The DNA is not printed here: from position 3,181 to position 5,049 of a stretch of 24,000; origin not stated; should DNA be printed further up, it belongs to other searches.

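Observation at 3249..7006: Compact radical SAM/SPASM + Cys-rich peptide + ABC exporter cluster of unassigned RiPP class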

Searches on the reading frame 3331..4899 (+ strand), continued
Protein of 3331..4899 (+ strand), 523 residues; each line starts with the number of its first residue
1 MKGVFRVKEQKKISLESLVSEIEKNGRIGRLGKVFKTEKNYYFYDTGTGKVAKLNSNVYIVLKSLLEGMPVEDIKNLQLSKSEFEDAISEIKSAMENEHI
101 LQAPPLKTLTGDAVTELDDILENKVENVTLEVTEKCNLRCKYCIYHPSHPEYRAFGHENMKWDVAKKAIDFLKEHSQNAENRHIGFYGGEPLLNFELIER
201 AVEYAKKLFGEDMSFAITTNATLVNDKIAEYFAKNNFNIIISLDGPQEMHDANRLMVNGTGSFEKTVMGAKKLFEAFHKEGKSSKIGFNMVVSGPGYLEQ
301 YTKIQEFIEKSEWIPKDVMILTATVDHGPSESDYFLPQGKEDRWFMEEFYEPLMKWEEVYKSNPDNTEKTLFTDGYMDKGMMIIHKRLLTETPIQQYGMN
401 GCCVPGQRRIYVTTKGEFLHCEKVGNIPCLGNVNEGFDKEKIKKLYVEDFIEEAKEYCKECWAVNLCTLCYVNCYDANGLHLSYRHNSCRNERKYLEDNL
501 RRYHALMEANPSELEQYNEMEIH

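Call 36: find_encoding_contigs(protein=P0075, flank=6000, max_places=1)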
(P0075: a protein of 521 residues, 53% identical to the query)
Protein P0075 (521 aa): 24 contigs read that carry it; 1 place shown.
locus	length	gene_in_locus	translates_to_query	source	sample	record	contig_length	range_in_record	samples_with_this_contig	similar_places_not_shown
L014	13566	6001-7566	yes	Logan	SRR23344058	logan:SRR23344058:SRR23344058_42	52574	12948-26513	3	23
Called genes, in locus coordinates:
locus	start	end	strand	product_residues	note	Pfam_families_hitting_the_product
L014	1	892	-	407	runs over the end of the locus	PF01546:Peptidase_M20, PF07687:M20_dimer (weak)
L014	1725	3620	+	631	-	PF05192:MutS_III (faint), PF00488:MutS_V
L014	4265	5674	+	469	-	PF00082:Peptidase_S8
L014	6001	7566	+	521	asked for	PF04055:Radical_SAM, PF13353:Fer4_12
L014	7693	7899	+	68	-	PF27802:Bacteriocin_CLOSPO-01332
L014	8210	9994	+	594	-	PF00005:ABC_tran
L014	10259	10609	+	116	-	PF14198:TnpV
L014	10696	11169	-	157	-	PF01243:PNPOx_N, PF12900:Pyridox_ox_2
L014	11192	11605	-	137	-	PF04304:DUF454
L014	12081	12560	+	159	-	PF12900:Pyridox_ox_2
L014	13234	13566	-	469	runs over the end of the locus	PF00392:GntR, PF00155:Aminotran_1_2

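Call 37: find_encoding_contigs(protein=P0133, flank=6000, max_places=1)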
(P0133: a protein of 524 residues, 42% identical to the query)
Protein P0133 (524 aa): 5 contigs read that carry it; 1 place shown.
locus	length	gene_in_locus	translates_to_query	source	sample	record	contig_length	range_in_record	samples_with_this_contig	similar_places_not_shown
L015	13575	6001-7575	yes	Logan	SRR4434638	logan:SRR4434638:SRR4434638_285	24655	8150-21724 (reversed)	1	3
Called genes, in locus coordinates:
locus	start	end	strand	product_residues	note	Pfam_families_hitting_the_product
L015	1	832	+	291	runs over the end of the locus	PF00528:BPD_transp_1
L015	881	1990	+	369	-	PF07470:Glyco_hydro_88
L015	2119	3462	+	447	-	PF12708:Pect-lyase_RHGA_epim, PF00295:Glyco_hydro_28, PF13229:Beta_helix (faint)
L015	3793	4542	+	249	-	PF00072:Response_reg, PF04397:LytTR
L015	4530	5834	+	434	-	PF14501:HATPase_c_5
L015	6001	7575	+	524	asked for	PF04055:Radical_SAM, PF13353:Fer4_12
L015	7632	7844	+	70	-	PF27802:Bacteriocin_CLOSPO-01332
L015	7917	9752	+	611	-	PF00005:ABC_tran, PF13304:AAA_21 (faint)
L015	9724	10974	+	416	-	PF00675:Peptidase_M16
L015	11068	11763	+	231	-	PF00072:Response_reg, PF00486:Trans_reg_C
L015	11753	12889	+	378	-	PF00512:HisKA, PF02518:HATPase_c, PF14501:HATPase_c_5 (weak)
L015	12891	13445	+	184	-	PF04892:VanZ-LLP1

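Call 38: find_encoding_contigs(protein=P0135, flank=6000, max_places=1)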
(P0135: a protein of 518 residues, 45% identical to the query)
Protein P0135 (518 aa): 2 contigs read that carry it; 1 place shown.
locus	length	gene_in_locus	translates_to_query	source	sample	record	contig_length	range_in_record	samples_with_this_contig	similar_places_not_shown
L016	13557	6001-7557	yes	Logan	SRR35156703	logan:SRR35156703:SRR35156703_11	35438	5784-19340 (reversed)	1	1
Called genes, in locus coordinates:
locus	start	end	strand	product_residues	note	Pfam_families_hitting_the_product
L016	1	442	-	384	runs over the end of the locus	PF14657:Arm-DNA-bind_4, PF14659:Phage_int_SAM_3, PF22022:Phage_int_M (weak), PF00589:Phage_integrase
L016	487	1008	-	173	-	PF13560:HTH_31, PF01381:HTH_3, PF12844:HTH_19, PF13443:HTH_26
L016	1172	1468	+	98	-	-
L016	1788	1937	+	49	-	-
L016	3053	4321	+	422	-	PF14501:HATPase_c_5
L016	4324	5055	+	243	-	PF00072:Response_reg, PF04397:LytTR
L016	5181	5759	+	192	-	PF04647:AgrB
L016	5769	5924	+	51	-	PF05931:AgrD (weak)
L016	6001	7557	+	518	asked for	PF04055:Radical_SAM, PF13353:Fer4_12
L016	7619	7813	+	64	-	PF27802:Bacteriocin_CLOSPO-01332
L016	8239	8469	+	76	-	-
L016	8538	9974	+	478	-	PF00005:ABC_tran, PF02463:SMC_N (faint), PF13304:AAA_21 (faint)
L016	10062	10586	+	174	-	PF04892:VanZ-LLP1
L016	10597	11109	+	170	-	PF04892:VanZ-LLP1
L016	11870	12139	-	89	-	PF22652:DUF7006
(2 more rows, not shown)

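Call 39: predict_structure(alignment_id=A2)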
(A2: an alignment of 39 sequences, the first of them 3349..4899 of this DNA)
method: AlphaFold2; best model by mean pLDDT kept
length: 517 residues; sequences in the alignment: 39
mean_pLDDT: 91.5   pTM: 0.89
mean pLDDT of the five models: 91.5, 90.6, 90.3, 89.7, 89.4
residues with pLDDT >= 90: 382; 70-90: 119; 50-70: 16; < 50: 0
segments of 3 or more residues with pLDDT < 50: none
pLDDT, mean of each block of 10 residues (from residue 1): 80 92 96 97 97 97 88 92 97 96 92 95 94 77 68 95 97 93 93 98 91 96 96 95 93 94 97 89 88 94 93 86 89 95 91 89 85 93 94 81 93 80 94 95 93 94 86 90 94 96 93 82
secondary structure, 60 per line:
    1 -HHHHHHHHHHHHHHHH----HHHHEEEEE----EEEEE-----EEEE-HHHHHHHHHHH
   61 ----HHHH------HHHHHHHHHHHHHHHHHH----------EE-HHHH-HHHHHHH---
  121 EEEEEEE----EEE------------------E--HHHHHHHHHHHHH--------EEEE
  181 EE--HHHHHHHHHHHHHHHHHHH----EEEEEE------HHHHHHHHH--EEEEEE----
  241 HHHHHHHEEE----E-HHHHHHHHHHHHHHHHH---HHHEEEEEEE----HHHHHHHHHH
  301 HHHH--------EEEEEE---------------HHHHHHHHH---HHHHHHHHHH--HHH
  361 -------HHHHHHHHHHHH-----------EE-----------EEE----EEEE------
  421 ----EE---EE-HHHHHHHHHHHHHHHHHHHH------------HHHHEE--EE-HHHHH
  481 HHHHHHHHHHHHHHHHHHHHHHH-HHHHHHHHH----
elements in order: H2-17 H22-25 E26-30 E35-39 E45-48 H50-60 H65-68 H75-92 H106-109 H111-117 E121-127 E132-134 H156-168 E177-182 H185-203 E208-213 H220-228 E231-236 H241-247 E248-250 H257-273 E280-286 H291-304 E313-318 H334-342 H346-355 H368-379 E404-406 E411-414 H433-452 H465-468 H476-503 H505-513

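Call 43: fold_search(model_id=the predicted structure, library=pdb)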
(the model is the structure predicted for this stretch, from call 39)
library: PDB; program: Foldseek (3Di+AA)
matches with E <= 10: 1566; with E <= 0.001: 82
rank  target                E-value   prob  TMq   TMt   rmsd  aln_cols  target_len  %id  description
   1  5why_B                2.2e-21  1.00  0.60  0.71   5.6       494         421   23  Structural Insights into Thioether Bond Formation in the Biosynthesis of Sactipeptides (released 2017-07-26)
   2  5wgg_A                4.7e-20  1.00  0.61  0.70   5.8       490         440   23  Structural Insights into Thioether Bond Formation in the Biosynthesis of Sactipeptides (released 2017-07-26)
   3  5why_A                8.6e-20  1.00  0.57  0.68   7.7       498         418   22  Structural Insights into Thioether Bond Formation in the Biosynthesis of Sactipeptides (released 2017-07-26)
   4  4k36_A                6.6e-16  1.00  0.53  0.69   6.7       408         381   21  His6 tagged anSMEcpe with bound AdoMet (released 2013-05-08)
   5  4k37_B                7.3e-16  1.00  0.53  0.72   6.6       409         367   21  Native anSMEcpe with bound AdoMet (released 2013-05-08)
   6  4k37_A                1.1e-15  1.00  0.52  0.71   6.5       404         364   22  Native anSMEcpe with bound AdoMet (released 2013-05-08)
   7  4k38_A                1.7e-15  1.00  0.54  0.72   6.5       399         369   21  Native anSMEcpe with bound AdoMet and Kp18Cys peptide (released 2013-05-08)
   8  4k39_B                8.1e-15  1.00  0.51  0.70   6.6       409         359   21  Native anSMEcpe with bound AdoMet and Cp18Cys peptide (released 2013-05-08)
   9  4k38_B                8.6e-15  1.00  0.52  0.71   6.6       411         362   22  Native anSMEcpe with bound AdoMet and Kp18Cys peptide (released 2013-05-08)
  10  4k39_A                1.1e-14  1.00  0.52  0.72   6.4       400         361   22  Native anSMEcpe with bound AdoMet and Cp18Cys peptide (released 2013-05-08)
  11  9gm3_C                5.1e-14  1.00  0.50  0.67   6.3       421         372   19  Crystal structure of the complex formed between the radical SAM protein ChlB and the leader region of its precursor su (released 2025-06-25)
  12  4k36_B                6.1e-14  1.00  0.52  0.70   6.8       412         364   22  His6 tagged anSMEcpe with bound AdoMet (released 2013-05-08)
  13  9gmc_C                8.0e-14  1.00  0.50  0.67   6.3       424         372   18  Crystal structure of the complex formed between the radical SAM protein ChlB and the R3A mutant of ChlA (released 2025-06-25)
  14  9gmc_A                1.7e-13  1.00  0.51  0.68   6.3       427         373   18  Crystal structure of the complex formed between the radical SAM protein ChlB and the R3A mutant of ChlA (released 2025-06-25)
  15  9gm3_A                1.8e-13  1.00  0.51  0.68   6.3       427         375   18  Crystal structure of the complex formed between the radical SAM protein ChlB and the leader region of its precursor su (released 2025-06-25)
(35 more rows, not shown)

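Call 73: find_encoding_contigs(protein=P0044, flank=9000, max_places=1)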
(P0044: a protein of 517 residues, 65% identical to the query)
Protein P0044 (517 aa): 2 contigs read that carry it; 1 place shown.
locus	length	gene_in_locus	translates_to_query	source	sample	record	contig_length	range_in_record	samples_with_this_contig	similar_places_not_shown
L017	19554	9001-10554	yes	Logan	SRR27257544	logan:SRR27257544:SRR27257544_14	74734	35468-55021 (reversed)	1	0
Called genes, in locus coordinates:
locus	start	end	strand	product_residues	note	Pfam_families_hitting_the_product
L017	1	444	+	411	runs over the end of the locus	PF01136:Peptidase_U32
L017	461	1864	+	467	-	PF00202:Aminotran_3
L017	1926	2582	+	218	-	PF00975:Thioesterase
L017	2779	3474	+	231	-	PF00072:Response_reg, PF00486:Trans_reg_C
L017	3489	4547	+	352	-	PF00512:HisKA, PF02518:HATPase_c, PF14501:HATPase_c_5 (weak)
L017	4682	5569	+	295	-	PF00005:ABC_tran, PF13304:AAA_21 (faint)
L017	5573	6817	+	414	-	PF12679:ABC2_membrane_2, PF12698:ABC2_membrane_3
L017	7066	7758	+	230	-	PF00072:Response_reg, PF00486:Trans_reg_C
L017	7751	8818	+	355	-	PF00512:HisKA, PF02518:HATPase_c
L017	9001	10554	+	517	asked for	PF04055:Radical_SAM, PF13353:Fer4_12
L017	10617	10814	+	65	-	PF27802:Bacteriocin_CLOSPO-01332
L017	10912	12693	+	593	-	PF00664:ABC_membrane, PF13304:AAA_21 (faint), PF00005:ABC_tran, PF02463:SMC_N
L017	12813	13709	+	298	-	PF00149:Metallophos (faint), PF12850:Metallophos_2 (faint)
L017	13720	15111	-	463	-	PF00512:HisKA, PF02518:HATPase_c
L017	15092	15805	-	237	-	PF00072:Response_reg, PF00486:Trans_reg_C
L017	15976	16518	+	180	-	-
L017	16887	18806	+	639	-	PF05043:Mga (faint), PF08279:HTH_11, PF13412:HTH_24 (weak), PF00874:PRD, PF00359:PTS_EIIA_2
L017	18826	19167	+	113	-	PF02255:PTS_IIA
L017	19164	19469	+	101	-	PF02302:PTS_IIB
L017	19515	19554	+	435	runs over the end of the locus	PF02378:PTS_EIIC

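Call 74: find_encoding_contigs(protein=P0050, flank=9000, max_places=1)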
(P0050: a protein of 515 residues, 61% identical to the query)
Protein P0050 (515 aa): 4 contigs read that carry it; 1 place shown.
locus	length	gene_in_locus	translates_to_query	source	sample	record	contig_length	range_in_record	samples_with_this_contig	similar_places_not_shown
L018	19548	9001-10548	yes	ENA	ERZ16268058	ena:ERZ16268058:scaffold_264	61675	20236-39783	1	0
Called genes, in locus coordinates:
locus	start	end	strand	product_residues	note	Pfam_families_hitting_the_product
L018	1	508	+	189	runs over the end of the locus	PF04647:AgrB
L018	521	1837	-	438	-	PF14501:HATPase_c_5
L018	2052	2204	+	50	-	-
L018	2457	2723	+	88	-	-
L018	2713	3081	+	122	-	PF08769:Spo0A_C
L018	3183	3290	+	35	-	-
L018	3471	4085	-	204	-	PF13358:DDE_3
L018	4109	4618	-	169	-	PF13551:HTH_29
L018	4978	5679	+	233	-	PF00072:Response_reg, PF00486:Trans_reg_C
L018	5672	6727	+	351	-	PF00512:HisKA, PF02518:HATPase_c, PF14501:HATPase_c_5 (weak)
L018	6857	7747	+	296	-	PF00005:ABC_tran, PF13304:AAA_21 (faint)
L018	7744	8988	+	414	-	PF12679:ABC2_membrane_2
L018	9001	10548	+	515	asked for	PF04055:Radical_SAM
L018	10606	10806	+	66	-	PF27802:Bacteriocin_CLOSPO-01332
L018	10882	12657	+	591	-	PF00664:ABC_membrane, PF00005:ABC_tran, PF02463:SMC_N (weak)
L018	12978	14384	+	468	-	-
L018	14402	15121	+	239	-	-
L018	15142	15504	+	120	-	-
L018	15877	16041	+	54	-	-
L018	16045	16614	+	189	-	-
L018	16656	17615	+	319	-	PF17989:ALP_N, PF21522:MreB-like_C (faint)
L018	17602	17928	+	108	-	-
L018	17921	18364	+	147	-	PF10502:Peptidase_S26, PF00717:Peptidase_S24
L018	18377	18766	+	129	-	-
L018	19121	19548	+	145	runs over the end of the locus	-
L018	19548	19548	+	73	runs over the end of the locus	PF12645:HTH_16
